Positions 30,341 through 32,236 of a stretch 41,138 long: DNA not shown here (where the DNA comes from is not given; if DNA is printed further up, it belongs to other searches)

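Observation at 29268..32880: Three-gene module of alpha/beta hydrolase, membrane-anchored MurF-like ligase and long Ddl-like ATP-grasp ligase: a candidate envelope peptide-ligation system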

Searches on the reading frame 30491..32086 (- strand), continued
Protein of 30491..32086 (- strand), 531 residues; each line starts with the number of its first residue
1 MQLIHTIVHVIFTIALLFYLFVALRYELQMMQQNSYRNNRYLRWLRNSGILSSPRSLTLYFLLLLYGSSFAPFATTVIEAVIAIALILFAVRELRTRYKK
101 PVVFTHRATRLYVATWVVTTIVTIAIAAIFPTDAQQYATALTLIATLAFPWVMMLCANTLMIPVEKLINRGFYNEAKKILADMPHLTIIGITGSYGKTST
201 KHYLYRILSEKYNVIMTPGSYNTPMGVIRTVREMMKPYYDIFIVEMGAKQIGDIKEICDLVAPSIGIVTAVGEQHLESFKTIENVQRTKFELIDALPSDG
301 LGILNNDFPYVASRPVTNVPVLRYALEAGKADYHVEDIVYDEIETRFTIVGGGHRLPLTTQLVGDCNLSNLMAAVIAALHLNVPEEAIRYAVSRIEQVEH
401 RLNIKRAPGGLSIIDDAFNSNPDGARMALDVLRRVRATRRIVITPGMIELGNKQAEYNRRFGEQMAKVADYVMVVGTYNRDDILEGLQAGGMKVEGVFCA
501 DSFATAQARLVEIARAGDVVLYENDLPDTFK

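Call 23: find_related_loci(query=A1, collection=genome_contigs, flank=8000)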
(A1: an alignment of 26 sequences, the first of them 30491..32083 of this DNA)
Query A1 (530 aa) in genome_contigs; peptide patterns used: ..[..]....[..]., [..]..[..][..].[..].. (x = any residue, [..] = any of these).
600 stretches matched a pattern (row limit reached: there are more); 596 encode a relative of the query (tblastn E <= 1e-3); the best 80 are kept; 80 distinct loci.
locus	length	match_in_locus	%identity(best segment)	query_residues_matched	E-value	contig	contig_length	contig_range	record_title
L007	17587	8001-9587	89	2-530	0e+0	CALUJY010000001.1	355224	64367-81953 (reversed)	MAG: uncultured Barnesiella sp. isolate BRZ_AF__bin112 genome assembly, contig: BRZ_AF__NODE_22_length_355224_cov_32.006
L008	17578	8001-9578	55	3-530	0e+0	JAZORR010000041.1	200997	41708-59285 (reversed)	MAG: Muribaculaceae bacterium isolate T1900045553_YK20190247.MAGScoT_cleanbin_000001 SGB_7888_k141_863110, whole genome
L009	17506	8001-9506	57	26-530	0e+0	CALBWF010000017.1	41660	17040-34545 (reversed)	MAG TPA_asm: uncultured Porphyromonadaceae bacterium isolate ERR912000_bin.118_CONCOCT_v1.1_MAG genome assembly, contig:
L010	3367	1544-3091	55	17-530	0e+0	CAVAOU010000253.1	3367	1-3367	Senegalimassilia sp. isolate H07665-L1_cleanbin_000016 genome assembly, contig: Spades_H07665-L1_contig_6516, whole geno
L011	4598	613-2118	54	26-530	0e+0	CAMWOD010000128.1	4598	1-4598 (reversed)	MAG TPA_asm: uncultured Porphyromonadaceae bacterium isolate SRR14411245_bin.8_metawrap_v1.3_MAG genome assembly, contig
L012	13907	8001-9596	52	11-530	2e-174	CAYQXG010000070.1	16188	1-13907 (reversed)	MAG TPA_asm: uncultured Sangeribacter sp. isolate SRP199465_co2_262 genome assembly, contig: NODE_10843_length_16188_cov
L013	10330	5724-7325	53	11-530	1e-174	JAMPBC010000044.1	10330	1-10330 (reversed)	MAG: Bacteroides sp. isolate NALB_7821a_32 Scaffold_#44__SCF_044___10330_bp, whole genome shotgun sequence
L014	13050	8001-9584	51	9-530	2e-168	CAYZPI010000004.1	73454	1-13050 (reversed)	MAG TPA_asm: uncultured Bacteroides sp. isolate SRP199465_co2_261 genome assembly, contig: NODE_586_length_73454_cov_15.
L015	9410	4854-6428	51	9-530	3e-167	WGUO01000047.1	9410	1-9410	MAG: Muribaculaceae bacterium isolate COPD067 S7098_bin.31_contig_47, whole genome shotgun sequence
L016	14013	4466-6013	52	19-530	1e-165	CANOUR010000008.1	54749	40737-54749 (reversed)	MAG TPA_asm: uncultured Bacteroidales bacterium isolate SRR19759434_bin.94_metawrap_v1.3_MAG genome assembly, contig: NO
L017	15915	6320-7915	49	5-530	2e-164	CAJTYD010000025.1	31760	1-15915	MAG TPA_asm: uncultured Muribaculaceae bacterium isolate MGBC123372 genome assembly, contig: MGBC123372.25, whole genome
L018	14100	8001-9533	51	23-530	8e-160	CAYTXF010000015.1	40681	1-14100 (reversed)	MAG TPA_asm: uncultured Bacteroides sp. isolate SRP222994_co1_349 genome assembly, contig: NODE_1684_length_40681_cov_12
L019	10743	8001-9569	48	6-530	5e-157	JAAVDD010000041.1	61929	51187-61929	MAG: Bacteroides sp. isolate Mgla_MAG_49-bin_23 c_000000076169, whole genome shotgun sequence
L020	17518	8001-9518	47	13-530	8e-147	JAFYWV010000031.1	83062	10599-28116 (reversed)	MAG: Bacteroidaceae bacterium isolate RGIG7494 Water_buffalos_Colon-5__c177626, whole genome shotgun sequence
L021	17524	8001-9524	46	10-530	3e-138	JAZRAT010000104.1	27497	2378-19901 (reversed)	MAG: Alistipes sp. isolate T1900045137_TC20190131.MAGScoT_cleanbin_000031 SGB_4900_k141_570984, whole genome shotgun seq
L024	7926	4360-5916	42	6-529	2e-123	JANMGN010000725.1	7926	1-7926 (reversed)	MAG: Chitinophagales bacterium isolate OTE_70_metabat_446 OTE_70_k141_2192679, whole genome shotgun sequence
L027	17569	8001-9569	40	10-529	5e-116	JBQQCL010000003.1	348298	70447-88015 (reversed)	Pseudalkalibacillus sp. R45 contig_3, whole genome shotgun sequence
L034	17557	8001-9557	38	6-529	2e-108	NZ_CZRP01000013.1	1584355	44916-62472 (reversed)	Gracilibacillus massiliensis strain Awa-1, whole genome shotgun sequence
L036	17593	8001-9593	38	15-529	2e-108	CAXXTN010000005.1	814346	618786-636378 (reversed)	MAG: Candidatus Poribacteria bacterium isolate 64752d50-abd0-46dd-90db-3fd08d7746be genome assembly, contig: contig_5, w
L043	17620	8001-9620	38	9-530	2e-105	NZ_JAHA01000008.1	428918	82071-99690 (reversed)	Butyrivibrio sp. FCS014 T456DRAFT_scf7180000000061_quiver.8_C, whole genome shotgun sequence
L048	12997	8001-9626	37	6-529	3e-104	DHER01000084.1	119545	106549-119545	MAG TPA_asm: Firmicutes bacterium UBA4845 UBA4845_contig_1137, whole genome shotgun sequence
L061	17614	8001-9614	36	8-529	3e-101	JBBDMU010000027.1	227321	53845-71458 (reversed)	MAG: Balneolales bacterium isolate LejiaB_43_23 Lejia_B_63_length_227321_cov_14, whole genome shotgun sequence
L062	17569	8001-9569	38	27-529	4e-101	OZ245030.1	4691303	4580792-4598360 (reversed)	MAG: Candidatus Poribacteria bacterium isolate f3f56de0-ea6e-4eab-9813-cfd719c0cda4 genome assembly, chromosome: 1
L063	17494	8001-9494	37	11-529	1e-100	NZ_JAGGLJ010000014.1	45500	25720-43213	Peptoniphilus stercorisuis strain DSM 27563 Ga0454143_14, whole genome shotgun sequence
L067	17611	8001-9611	38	9-530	9e-100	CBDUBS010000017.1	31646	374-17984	MAG TPA_asm: uncultured bacterium isolate ERR2431955_concoct_33 genome assembly, contig: ERZ23878311.561, whole genome s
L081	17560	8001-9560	37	15-529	2e-97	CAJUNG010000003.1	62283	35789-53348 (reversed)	MAG TPA_asm: uncultured Bacilli bacterium isolate MGBC162581 genome assembly, contig: MGBC162581.3, whole genome shotgun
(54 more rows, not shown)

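Call 35: search_protein_families(library=ncbifam, proteins=[L062:2292-3266:+, L062:3819-5531:+, L062:5571-7073:+, L062:7138-7908:+, L062:7863-9584:+, L062:9727-10932:+, L062:10978-12081:+, L062:12453-14003:+, L062:14136-15188:+, L062:15290-16762:+], max_evalue=1e-10)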
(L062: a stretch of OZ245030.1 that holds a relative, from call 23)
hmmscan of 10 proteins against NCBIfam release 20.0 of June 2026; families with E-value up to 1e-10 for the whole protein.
L062:2292-3266:+ (324 aa): 1 family
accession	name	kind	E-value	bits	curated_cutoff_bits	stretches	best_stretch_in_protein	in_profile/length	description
TIGR00006.1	TIGR00006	equivalog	7.3e-116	386.9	154.3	1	13-320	5-309/310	16S rRNA (cytosine(1402)-N(4))-methyltransferase RsmH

L062:3819-5531:+ (570 aa): 13 families
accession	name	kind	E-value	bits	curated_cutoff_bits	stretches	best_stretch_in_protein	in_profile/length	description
TIGR02214.1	spoVD_pbp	equivalog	9.4e-123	410.7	688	1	9-554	1-561/636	stage V sporulation protein D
NF053573.1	PBP2_PenA_Neis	exception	5.9e-84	282.6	1105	1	5-546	23-559/572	peptidoglycan D,D-transpeptidase PBP2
TIGR03423.1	pbp2_mrdA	equivalog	5.4e-83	279.5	455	2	201-548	221-591/593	penicillin-binding protein 2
NF011685.0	PRK15105.1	subfamily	1.1e-67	228.9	737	1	17-551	31-561/588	peptidoglycan glycosyltransferase FtsI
NF038271.1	strep_PBP2X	exception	4.2e-53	180.6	1050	1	41-542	60-611/750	penicillin-binding protein PBP2X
TIGR02074.1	PBP_1a_fam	subfamily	3e-32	112.1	508.75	1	201-547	218-532/535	PBP1A family penicillin-binding protein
NF008061.0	PRK10795.1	equivalog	5.2e-24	84.8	962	1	203-551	245-616/634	peptidoglycan DD-transpeptidase MrdA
NF051842.1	PBP4_5_Efaec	equivalog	1.7e-23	82.9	700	1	204-494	330-619/668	penicillin-binding protein PBP4(5)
NF038278.1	strep_PBP2B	exception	6.2e-23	81.1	975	1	203-547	301-674/678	penicillin-binding protein PBP2B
NF051885.1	tranpepglycosPbpC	equivalog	3.9e-16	58.8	900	1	211-490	296-546/632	multimodular transpeptidase-transglycosylase PbpC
NF038276.1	strep_PBP2A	exception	6.6e-15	54.4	1100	1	273-490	385-581/716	penicillin-binding protein PBP2A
NF000237.1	MECA_PBP2A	equivalog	3.8e-11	42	750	0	204-489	319-602/668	PBP2a family beta-lactam-resistant peptidoglycan transpeptidase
NF000410.1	MECA1_pure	exception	6.5e-11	41.1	1480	0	205-490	318-601/666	PBP2a family beta-lactam-resistant peptidoglycan transpeptidase MecA1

L062:5571-7073:+ (500 aa): 25 families
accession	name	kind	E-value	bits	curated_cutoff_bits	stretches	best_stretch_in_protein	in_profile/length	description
NF001126.0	PRK00139.1-4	equivalog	1.1e-170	568.4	373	1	8-495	2-484/486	UDP-N-acetylmuramoyl-L-alanyl-D-glutamate--2,6-diaminopimelate ligase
NF008896.0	PRK11929.1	equivalog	3.1e-153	511.9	1023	1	27-494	27-499/965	bifunctional UDP-N-acetylmuramoyl-L-alanyl-D-glutamate--2,6-diaminopimelate ligase MurE/UDP-N-acetylmuramoyl-tripeptide--D-alanyl-D-alanine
TIGR01085.1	murE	subfamily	1.2e-152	509.2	257.3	1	26-493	1-471/472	UDP-N-acetylmuramyl-tripeptide synthetase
NF001124.0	PRK00139.1-2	equivalog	4.1e-149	497.5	476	1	25-495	24-494/500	UDP-N-acetylmuramoyl-L-alanyl-D-glutamate--2,6-diaminopimelate ligase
NF001123.0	PRK00139.1-1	equivalog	2.2e-124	415.8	586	1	25-495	16-491/493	UDP-N-acetylmuramoyl-L-alanyl-D-glutamate--2,6-diaminopimelate ligase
NF010628.0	PRK14022.1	equivalog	8.8e-100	334.7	536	1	25-493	31-481/483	UDP-N-acetylmuramoyl-L-alanyl-D-glutamate--L-lysine ligase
NF001130.0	PRK00139.2-4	equivalog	1.3e-67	228.7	715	1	26-496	28-514/516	UDP-N-acetylmuramoyl-L-alanyl-D-glutamate--2,6-diaminopimelate ligase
NF001127.0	PRK00139.2-1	equivalog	3e-49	168.1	997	1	28-489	30-507/520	UDP-N-acetylmuramoyl-L-alanyl-D-glutamate--2,6-diaminopimelate ligase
NF001131.0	PRK00139.2-5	equivalog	7.3e-48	163.6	1000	1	93-482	91-471/483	UDP-N-acetylmuramoyl-L-alanyl-D-glutamate--2,6-diaminopimelate ligase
NF001129.0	PRK00139.2-3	equivalog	4.5e-45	154.1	762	1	23-484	35-505/517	UDP-N-acetylmuramoyl-L-alanyl-D-glutamate--2,6-diaminopimelate ligase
TIGR01143.1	murF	subfamily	3.3e-40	138.3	288.6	2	35-138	2-101/418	UDP-N-acetylmuramoyl-tripeptide--D-alanyl-D-alanine ligase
TIGR02068.2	cya_phycin_syn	equivalog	7.3e-40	136.7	850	1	95-470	463-851/862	cyanophycin synthetase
NF010623.0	PRK14016.1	subfamily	5.1e-35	120.9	877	1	108-468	477-851/871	cyanophycin synthetase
NF008041.0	PRK10773.1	equivalog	4.2e-29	101.6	551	1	24-359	19-332/453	UDP-N-acetylmuramoyl-tripeptide--D-alanyl-D-alanine ligase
TIGR01082.1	murC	equivalog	9.5e-28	97.4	335.1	1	197-385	164-351/449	UDP-N-acetylmuramate--L-alanine ligase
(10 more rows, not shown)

L062:7138-7908:+ (256 aa): 19 families
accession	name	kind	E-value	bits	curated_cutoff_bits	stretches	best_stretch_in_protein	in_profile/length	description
NF058580.1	lipase_V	equivalog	8.9e-38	130.2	300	1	14-241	15-225/230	EstV family lipase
NF011457.0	PRK14875.1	equivalog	1.3e-31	109.9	307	1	7-255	115-370/372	acetoin dehydrogenase dihydrolipoyllysine-residue acetyltransferase subunit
NF050089.1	i_nPHAscl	equivalog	1.6e-27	96.3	300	1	14-125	9-121/288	intracellular short-chain-length polyhydroxyalkanoate depolymerase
TIGR02427.1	protocat_pcaD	equivalog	2.4e-26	92.6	255.85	1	14-254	2-250/251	3-oxoadipate enol-lactonase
NF051488.1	bifunc_PcaDC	exception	9.3e-26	90.8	390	1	16-255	4-251/375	bifunctional 3-oxoadipate enol-lactonase/4-carboxymuconolactone decarboxylase PcaDC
NF045632.1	hydroxlase_HsaD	equivalog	1e-24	87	400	1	6-124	16-140/290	4,5:9,10-diseco-3-hydroxy-5,9,17-trioxoandrosta-1(10),2-diene-4-oate hydrolase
TIGR01738.1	bioH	equivalog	7.2e-24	84.7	206.95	1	23-253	5-244/245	pimeloyl-ACP methyl ester esterase BioH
NF051487.1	bifunc_PcaCD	exception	5e-22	78.6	430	1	22-255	172-412/413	bifunctional 4-carboxymuconolactone decarboxylase/3-oxoadipate enol-lactonase PcaCD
TIGR03695.1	menH_SHCHC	equivalog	1.6e-20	73.6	208.55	1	23-123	3-107/252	2-succinyl-6-hydroxy-2,4-cyclohexadiene-1-carboxylate synthase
TIGR03343.1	biphenyl_bphD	equivalog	5.3e-19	68.5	462.15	1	11-126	19-139/282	2-hydroxy-6-oxo-6-phenylhexa-2,4-dienoate hydrolase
NF002938.0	PRK03592.1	equivalog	4.1e-18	65.7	241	1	6-133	14-140/298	haloalkane dehalogenase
TIGR01250.1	pro_imino_pep_2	subfamily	1.4e-15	57.6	167.65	0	183-254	217-287/288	proline iminopeptidase-family hydrolase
NF045948.1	ProImpepThrmp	equivalog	1.2e-14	54.5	500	0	6-173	6-165/291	proline iminopeptidase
TIGR03611.1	RutD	equivalog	5.2e-14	52.2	238.5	0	22-121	13-113/258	pyrimidine utilization protein D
TIGR03056.1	bchO_mg_che_rel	equivalog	6.2e-13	48.4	172.55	0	6-238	10-261/278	alpha/beta fold hydrolase BchO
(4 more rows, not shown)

L062:7863-9584:+ (573 aa): 16 families
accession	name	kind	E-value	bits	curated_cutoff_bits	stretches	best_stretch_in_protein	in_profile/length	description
TIGR01143.1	murF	subfamily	1e-70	238.8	288.6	1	211-560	64-402/418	UDP-N-acetylmuramoyl-tripeptide--D-alanyl-D-alanine ligase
NF008896.0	PRK11929.1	equivalog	1.1e-58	198.9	1023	1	211-560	594-940/965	bifunctional UDP-N-acetylmuramoyl-L-alanyl-D-glutamate--2,6-diaminopimelate ligase MurE/UDP-N-acetylmuramoyl-tripeptide--D-alanyl-D-alanine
NF008041.0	PRK10773.1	equivalog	5.7e-45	153.9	551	1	217-517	96-394/453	UDP-N-acetylmuramoyl-tripeptide--D-alanyl-D-alanine ligase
NF008897.0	PRK11930.1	equivalog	3.5e-39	134.5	804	1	211-495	97-377/822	bifunctional UDP-N-acetylmuramoyl-tripeptide:D-alanyl-D-alanine ligase/alanine racemase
NF010693.0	PRK14093.1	equivalog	2.2e-34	118.9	544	1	213-527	100-419/479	UDP-N-acetylmuramoylalanyl-D-glutamyl-2,6-diaminopimelate--D-alanyl-D-alanine ligase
TIGR01087.1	murD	equivalog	1.4e-28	100.2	211.95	1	220-561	103-415/441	UDP-N-acetylmuramoyl-L-alanine--D-glutamate ligase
NF001126.0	PRK00139.1-4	equivalog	7.3e-26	90.7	373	1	220-482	103-373/486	UDP-N-acetylmuramoyl-L-alanyl-D-glutamate--2,6-diaminopimelate ligase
TIGR01082.1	murC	equivalog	1.1e-20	74.2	335.1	1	222-467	101-333/449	UDP-N-acetylmuramate--L-alanine ligase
NF053645.1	pMurC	equivalog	4.1e-20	71.9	560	1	220-369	101-252/492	pseudomurein biosynthesis peptide ligase pMurC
TIGR01085.1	murE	subfamily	8.8e-20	71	257.3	1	299-478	179-359/472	UDP-N-acetylmuramyl-tripeptide synthetase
NF001124.0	PRK00139.1-2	equivalog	5.9e-19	68.2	476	1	299-513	200-410/500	UDP-N-acetylmuramoyl-L-alanyl-D-glutamate--2,6-diaminopimelate ligase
NF001123.0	PRK00139.1-1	equivalog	1.4e-14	53.7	586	1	296-469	195-368/493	UDP-N-acetylmuramoyl-L-alanyl-D-glutamate--2,6-diaminopimelate ligase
NF053646.1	pMurD1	equivalog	1.9e-13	49.9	610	1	219-561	107-438/465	pseudomurein biosynthesis peptide ligase pMurD1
TIGR01081.1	mpl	equivalog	2.2e-12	46.7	388.7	1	223-481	104-353/448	UDP-N-acetylmuramate:L-alanyl-gamma-D-glutamyl-meso-diaminopimelate ligase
NF033197.0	F430_CfbE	equivalog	5.7e-12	45.3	250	1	214-455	92-319/430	coenzyme F430 synthase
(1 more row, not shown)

L062:9727-10932:+ (401 aa): 29 families (the best 25 are shown)
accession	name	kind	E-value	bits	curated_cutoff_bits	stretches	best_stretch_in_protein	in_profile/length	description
NF002528.0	PRK01966.1-4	subfamily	2.9e-106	355.4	262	1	1-366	2-364/366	D-alanine--D-alanine ligase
NF002526.0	PRK01966.1-2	equivalog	3e-99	332.3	449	1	1-373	1-360/362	D-alanine--D-alanine ligase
TIGR01205.1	D_ala_D_alaTIGR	subfamily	6.8e-87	291.4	245.65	1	6-360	2-317/318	D-alanine--D-alanine ligase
NF002525.0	PRK01966.1-1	equivalog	8.8e-87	291.4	457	1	1-370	1-360/364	D-alanine--D-alanine ligase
NF002529.0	PRK01966.1-5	equivalog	1.1e-74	251.5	472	1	1-369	1-345/348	D-alanine--D-alanine ligase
NF000091.3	D_ala_D_ser_VanG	exception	4.5e-73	246.1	495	1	4-360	1-343/344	D-alanine--D-serine ligase VanG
NF011168.0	PRK14570.1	equivalog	2.2e-69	234.6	505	1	3-368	2-354/364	D-alanyl-alanine synthetase A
NF002527.0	PRK01966.1-3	equivalog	2.2e-64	217.7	310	1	3-344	2-308/332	D-alanine--D-alanine ligase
NF000207.3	D_ala_D_ser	equivalog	1.7e-63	214.8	520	1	4-360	1-339/342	D-alanine--D-serine ligase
NF002378.0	PRK01372.1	subfamily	1.2e-62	211.4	243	1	98-360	55-301/305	D-alanine--D-alanine ligase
NF000206.1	D_ala_D_lac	equivalog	7.7e-61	206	550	1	1-361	1-341/342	D-alanine--(R)-lactate ligase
NF000372.1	D_ala_D_lac_VanI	exception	3.6e-56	190.9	700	1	1-360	1-340/341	D-alanine--(R)-lactate ligase VanI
NF011171.0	PRK14573.1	equivalog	1.9e-53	181.5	1015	1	100-336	525-758/809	bifunctional UDP-N-acetylmuramate--L-alanine ligase/D-alanine--D-alanine ligase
NF012214.1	D_ala_D_ser_VanC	exception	2.4e-53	181.5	650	1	4-360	2-345/350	D-alanine--D-serine ligase VanC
NF012215.1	D_ala_D_lac_VanD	exception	8.1e-53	179.9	700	1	1-361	1-341/343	D-alanine--(R)-lactate ligase VanD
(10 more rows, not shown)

L062:10978-12081:+ (367 aa): 2 families
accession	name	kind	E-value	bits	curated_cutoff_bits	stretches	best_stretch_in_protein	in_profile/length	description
TIGR00445.1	mraY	equivalog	8.5e-123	409.9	192.05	1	39-367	2-321/321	phospho-N-acetylmuramoyl-pentapeptide-transferase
NF053644.1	MraY_archaea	equivalog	1.2e-33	116.9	450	1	177-361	177-340/340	pseudomurein biosynthesis MraY family phospho-N-acetylmuramoyl-pentapeptide-transferase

L062:12453-14003:+ (516 aa): 2 families
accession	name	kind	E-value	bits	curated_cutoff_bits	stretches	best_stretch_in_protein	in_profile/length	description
TIGR00546.1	lnt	equivalog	1e-102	344.3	132.9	1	61-452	2-394/395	apolipoprotein N-acyltransferase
NF008934.0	PRK12291.1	equivalog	2.8e-32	112.5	427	1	34-449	44-411/419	apolipoprotein N-acyltransferase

L062:14136-15188:+ (350 aa): 5 families
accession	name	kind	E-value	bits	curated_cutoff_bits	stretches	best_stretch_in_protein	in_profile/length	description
TIGR00020.2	prfB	exception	6.1e-150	499.1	370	1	5-345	13-353/353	peptide chain release factor 2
NF001859.2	PRK00591.1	equivalog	1e-79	268.1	400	1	13-347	5-342/347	peptide chain release factor 1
TIGR00019.1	prfA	equivalog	3.5e-79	266.3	423.25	1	11-347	12-350/361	peptide chain release factor 1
TIGR03072.1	release_prfH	equivalog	3.4e-35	121.4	166.65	1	112-308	3-195/200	peptide chain release factor H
NF006718.0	PRK09256.1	equivalog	2.8e-11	43.3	100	0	213-246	9-42/140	alternative ribosome rescue aminoacyl-tRNA hydrolase ArfB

L062:15290-16762:+ (490 aa): 15 families
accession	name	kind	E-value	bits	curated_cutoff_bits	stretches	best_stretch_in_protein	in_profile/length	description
NF001756.1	PRK00484.1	subfamily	5.2e-220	731.2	468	1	8-489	4-488/488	lysine--tRNA ligase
TIGR00499.1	lysS_bact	equivalog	4.5e-198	658.9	427.6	1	8-488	6-494/496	lysine--tRNA ligase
NF002821.0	PRK02983.1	equivalog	5.1e-170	567.8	742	1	9-489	623-1101/1102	bifunctional lysylphosphatidylglycerol synthetase/lysine--tRNA ligase LysX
NF009101.0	PRK12445.1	subfamily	2e-160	534.7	1026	1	8-489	19-504/505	lysine--tRNA ligase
TIGR00462.1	genX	equivalog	6.6e-73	245.8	286.9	1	173-483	3-304/304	EF-P lysine aminoacylase EpmA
NF006828.0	PRK09350.1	equivalog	8.1e-60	202.8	264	1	169-485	14-322/325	elongation factor P--(R)-beta-lysine ligase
TIGR00459.1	aspS_bact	equivalog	3.2e-48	164.5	373.85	2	55-294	18-262/586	aspartate--tRNA ligase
NF001750.0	PRK00476.1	equivalog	3.3e-47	161.1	443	2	52-294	17-267/590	aspartate--tRNA ligase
NF003483.0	PRK05159.1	equivalog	8e-45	153.5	353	1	52-485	16-431/438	aspartate--tRNA(Asn) ligase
TIGR00458.1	aspS_nondisc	equivalog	2.3e-44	152.1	368.4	1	42-486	2-422/428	aspartate--tRNA(Asn) ligase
NF009460.0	PRK12820.1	equivalog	1.2e-31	109.7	1379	1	53-288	35-290/723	bifunctional aspartyl-tRNA synthetase/aspartyl/glutamyl-tRNA amidotransferase subunit C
NF003037.0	PRK03932.1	equivalog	7.6e-31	107.5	414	1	46-486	9-445/451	asparagine--tRNA ligase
TIGR00457.1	asnS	equivalog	8.4e-27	94.1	342.6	1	51-486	14-449/455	asparagine--tRNA ligase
NF005052.0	PRK06462.1-1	equivalog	2.2e-20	73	368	1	149-485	30-345/353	asparagine synthetase A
NF005054.0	PRK06462.1-4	equivalog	6.4e-14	51.7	309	0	158-331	12-196/318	asparagine synthetase A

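Call 42: search_protein_families(library=padloc, proteins=[window:30491-32086:-], max_evalue=0.001)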
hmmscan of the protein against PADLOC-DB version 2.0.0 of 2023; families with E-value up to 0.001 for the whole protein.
window:30491-32086:- (531 aa): 0 families
